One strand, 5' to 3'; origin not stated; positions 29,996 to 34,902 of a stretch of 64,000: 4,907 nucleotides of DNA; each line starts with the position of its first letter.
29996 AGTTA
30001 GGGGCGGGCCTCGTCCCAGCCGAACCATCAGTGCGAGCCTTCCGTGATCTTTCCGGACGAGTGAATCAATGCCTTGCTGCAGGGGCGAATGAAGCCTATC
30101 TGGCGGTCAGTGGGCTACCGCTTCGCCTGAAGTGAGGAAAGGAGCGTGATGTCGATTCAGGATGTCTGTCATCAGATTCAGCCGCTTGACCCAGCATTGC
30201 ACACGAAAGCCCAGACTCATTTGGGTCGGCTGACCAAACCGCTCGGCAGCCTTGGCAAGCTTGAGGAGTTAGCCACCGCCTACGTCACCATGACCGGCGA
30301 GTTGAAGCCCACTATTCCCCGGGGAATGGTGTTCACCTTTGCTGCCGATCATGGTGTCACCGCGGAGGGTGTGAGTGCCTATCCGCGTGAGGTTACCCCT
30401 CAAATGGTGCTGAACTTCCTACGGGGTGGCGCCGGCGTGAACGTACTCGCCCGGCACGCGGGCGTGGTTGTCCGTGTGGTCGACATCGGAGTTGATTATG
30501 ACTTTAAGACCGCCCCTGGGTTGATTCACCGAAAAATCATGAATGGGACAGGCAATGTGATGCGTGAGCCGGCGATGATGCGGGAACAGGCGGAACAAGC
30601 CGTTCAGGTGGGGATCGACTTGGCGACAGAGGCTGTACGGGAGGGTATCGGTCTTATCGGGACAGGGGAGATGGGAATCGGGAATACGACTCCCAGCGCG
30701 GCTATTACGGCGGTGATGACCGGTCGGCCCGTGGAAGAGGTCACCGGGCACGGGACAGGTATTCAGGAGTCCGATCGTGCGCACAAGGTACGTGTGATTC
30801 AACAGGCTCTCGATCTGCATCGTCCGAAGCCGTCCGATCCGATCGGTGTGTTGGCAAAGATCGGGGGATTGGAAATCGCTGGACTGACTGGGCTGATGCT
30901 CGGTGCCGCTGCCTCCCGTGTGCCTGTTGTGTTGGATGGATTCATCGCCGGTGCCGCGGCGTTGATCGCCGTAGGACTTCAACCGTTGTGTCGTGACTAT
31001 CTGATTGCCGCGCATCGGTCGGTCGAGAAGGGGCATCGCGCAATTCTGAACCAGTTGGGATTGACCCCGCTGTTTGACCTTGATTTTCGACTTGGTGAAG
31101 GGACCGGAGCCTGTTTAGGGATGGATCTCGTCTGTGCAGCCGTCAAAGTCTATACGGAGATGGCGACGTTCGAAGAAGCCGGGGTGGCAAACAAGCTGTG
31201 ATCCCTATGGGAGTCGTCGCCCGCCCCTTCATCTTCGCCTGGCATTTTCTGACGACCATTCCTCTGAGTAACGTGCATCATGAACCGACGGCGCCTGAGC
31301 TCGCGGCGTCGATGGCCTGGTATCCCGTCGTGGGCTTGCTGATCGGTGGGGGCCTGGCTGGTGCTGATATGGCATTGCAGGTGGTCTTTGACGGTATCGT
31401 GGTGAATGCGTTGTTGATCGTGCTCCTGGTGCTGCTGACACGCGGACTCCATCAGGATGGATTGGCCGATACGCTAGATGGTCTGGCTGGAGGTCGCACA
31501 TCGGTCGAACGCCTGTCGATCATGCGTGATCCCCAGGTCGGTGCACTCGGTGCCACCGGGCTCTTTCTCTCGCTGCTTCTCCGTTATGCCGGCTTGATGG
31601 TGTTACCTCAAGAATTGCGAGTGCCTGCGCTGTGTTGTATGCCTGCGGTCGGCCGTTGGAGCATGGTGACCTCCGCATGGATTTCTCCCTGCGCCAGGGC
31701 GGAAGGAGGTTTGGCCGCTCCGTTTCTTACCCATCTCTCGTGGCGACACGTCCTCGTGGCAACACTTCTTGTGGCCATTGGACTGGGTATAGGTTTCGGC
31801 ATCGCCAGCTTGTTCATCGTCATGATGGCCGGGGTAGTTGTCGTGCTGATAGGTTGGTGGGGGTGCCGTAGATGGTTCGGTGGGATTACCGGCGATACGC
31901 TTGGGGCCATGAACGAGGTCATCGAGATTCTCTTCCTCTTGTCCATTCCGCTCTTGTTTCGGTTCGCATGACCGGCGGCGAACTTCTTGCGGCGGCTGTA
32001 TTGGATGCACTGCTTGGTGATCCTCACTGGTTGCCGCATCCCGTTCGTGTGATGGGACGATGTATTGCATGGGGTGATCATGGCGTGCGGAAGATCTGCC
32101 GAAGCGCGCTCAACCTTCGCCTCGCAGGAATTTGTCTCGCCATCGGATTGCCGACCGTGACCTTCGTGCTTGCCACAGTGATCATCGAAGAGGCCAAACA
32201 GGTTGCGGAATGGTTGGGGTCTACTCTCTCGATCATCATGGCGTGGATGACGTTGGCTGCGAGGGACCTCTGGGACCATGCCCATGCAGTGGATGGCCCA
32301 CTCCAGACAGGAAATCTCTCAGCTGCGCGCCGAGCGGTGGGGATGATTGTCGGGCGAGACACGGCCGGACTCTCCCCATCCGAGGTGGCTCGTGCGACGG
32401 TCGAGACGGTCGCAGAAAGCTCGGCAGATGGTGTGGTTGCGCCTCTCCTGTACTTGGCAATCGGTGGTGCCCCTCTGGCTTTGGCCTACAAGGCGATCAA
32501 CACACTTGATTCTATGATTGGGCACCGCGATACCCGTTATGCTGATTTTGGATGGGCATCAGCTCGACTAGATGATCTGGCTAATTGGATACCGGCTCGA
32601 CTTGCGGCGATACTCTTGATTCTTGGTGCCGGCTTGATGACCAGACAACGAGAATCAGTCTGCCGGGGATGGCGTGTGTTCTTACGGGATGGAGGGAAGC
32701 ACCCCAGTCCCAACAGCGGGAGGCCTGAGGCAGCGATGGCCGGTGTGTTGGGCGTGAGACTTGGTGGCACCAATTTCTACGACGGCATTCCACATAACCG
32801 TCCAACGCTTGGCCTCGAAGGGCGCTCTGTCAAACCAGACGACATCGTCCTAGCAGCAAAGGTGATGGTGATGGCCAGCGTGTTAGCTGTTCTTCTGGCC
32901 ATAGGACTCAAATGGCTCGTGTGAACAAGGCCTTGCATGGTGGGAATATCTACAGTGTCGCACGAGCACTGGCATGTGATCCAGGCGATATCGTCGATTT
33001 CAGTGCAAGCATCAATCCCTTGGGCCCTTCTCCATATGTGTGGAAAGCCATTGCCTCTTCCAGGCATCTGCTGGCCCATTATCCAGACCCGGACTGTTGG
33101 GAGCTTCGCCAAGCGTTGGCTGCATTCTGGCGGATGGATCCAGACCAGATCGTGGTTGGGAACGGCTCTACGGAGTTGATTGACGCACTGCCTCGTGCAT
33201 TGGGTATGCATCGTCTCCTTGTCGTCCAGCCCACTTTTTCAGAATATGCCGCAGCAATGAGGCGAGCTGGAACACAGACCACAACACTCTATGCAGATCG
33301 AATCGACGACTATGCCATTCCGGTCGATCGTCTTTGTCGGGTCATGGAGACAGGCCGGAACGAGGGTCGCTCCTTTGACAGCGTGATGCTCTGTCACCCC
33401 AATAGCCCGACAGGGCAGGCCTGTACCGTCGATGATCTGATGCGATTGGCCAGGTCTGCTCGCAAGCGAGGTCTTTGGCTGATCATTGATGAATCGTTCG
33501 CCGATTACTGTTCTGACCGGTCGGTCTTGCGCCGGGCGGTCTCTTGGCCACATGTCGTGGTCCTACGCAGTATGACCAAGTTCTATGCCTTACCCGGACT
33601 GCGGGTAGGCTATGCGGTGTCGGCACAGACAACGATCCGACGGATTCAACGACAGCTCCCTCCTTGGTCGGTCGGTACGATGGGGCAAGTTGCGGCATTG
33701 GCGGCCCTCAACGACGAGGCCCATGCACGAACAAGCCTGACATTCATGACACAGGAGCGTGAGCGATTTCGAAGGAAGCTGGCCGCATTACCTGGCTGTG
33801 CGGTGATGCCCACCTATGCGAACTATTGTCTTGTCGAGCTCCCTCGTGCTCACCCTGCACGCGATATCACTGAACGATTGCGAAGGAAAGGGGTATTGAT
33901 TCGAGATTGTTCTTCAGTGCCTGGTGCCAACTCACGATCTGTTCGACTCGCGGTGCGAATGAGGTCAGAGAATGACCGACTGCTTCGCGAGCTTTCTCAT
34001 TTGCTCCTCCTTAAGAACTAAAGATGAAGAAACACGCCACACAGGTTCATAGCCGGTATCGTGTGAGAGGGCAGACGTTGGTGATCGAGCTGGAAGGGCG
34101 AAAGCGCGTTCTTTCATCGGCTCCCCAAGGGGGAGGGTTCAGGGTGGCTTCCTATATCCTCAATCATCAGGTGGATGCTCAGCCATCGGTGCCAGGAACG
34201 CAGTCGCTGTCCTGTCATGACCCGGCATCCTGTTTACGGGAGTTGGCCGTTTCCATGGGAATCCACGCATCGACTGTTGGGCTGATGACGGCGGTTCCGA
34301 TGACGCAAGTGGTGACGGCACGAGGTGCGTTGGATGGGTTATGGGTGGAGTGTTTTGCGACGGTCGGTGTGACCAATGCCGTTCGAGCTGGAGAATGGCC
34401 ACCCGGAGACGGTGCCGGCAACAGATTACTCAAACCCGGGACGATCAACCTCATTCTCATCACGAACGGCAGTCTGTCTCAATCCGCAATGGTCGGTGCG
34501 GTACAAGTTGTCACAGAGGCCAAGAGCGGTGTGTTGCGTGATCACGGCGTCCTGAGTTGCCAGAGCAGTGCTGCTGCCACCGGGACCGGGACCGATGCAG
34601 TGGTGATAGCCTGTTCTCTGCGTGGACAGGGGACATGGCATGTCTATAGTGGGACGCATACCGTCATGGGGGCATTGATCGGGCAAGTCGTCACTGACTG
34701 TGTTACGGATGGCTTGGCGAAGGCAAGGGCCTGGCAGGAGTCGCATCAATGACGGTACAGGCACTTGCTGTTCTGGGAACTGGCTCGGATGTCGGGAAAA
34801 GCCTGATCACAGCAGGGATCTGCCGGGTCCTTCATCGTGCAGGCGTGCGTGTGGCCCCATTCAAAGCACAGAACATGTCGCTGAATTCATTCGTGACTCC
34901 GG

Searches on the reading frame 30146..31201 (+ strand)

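Call 6: search_protein_families(library=pfam, proteins=[window:30146-31201:+], max_evalue=0.001)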
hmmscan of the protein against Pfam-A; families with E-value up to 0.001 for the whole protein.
window:30146-31201:+ (351 aa): 1 family
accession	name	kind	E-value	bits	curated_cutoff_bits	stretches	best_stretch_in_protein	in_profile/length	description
PF02277.22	DBI_PRT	-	5.2e-138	460.2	22.6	1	11-347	1-329/329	Phosphoribosyltransferase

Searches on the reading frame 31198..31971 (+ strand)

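Call 6: search_protein_families(library=pfam, proteins=[window:31198-31971:+], max_evalue=0.001)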
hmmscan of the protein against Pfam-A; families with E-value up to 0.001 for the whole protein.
window:31198-31971:+ (257 aa): 1 family
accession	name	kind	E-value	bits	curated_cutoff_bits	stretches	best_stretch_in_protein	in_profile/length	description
PF02654.20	CobS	-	2.1e-49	169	23.2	1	14-248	1-207/207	Cobalamin-5-phosphate synthase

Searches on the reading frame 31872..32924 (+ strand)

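Call 6: search_protein_families(library=pfam, proteins=[window:31872-32924:+], max_evalue=0.001)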
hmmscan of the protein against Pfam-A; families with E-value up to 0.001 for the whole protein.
window:31872-32924:+ (350 aa): 1 family
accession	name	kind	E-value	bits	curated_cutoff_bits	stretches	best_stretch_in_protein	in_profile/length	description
PF03186.18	CobD_Cbib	-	2.4e-103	345.8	34.4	1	38-332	1-282/282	CobD/Cbib protein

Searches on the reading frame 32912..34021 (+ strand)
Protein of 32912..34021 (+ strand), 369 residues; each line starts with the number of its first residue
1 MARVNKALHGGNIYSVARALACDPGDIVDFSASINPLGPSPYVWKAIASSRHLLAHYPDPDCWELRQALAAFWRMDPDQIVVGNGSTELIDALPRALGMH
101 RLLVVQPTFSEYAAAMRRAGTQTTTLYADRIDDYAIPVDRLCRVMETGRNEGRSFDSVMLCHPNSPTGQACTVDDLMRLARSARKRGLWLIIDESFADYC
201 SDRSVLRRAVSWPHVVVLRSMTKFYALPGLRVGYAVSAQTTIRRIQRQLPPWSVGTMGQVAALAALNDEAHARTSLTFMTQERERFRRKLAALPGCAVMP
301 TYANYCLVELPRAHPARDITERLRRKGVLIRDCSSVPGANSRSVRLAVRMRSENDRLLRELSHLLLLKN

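Call 6: search_protein_families(library=pfam, proteins=[window:32912-34021:+], max_evalue=0.001)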
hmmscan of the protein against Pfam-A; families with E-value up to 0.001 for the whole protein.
window:32912-34021:+ (369 aa): 1 family
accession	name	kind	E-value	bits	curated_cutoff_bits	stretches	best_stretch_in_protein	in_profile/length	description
PF00155.27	Aminotran_1_2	-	2.7e-47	162.1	19.7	1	26-359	2-359/361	Aminotransferase class I and II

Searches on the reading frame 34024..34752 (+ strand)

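Call 6: search_protein_families(library=pfam, proteins=[window:34024-34752:+], max_evalue=0.001)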
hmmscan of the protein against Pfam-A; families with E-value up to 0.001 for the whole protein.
window:34024-34752:+ (242 aa): 1 family
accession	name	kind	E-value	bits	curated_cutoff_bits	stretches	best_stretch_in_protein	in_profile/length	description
PF01955.23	CbiZ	-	4.8e-52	177.2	27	1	23-227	2-191/191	Adenosylcobinamide amidohydrolase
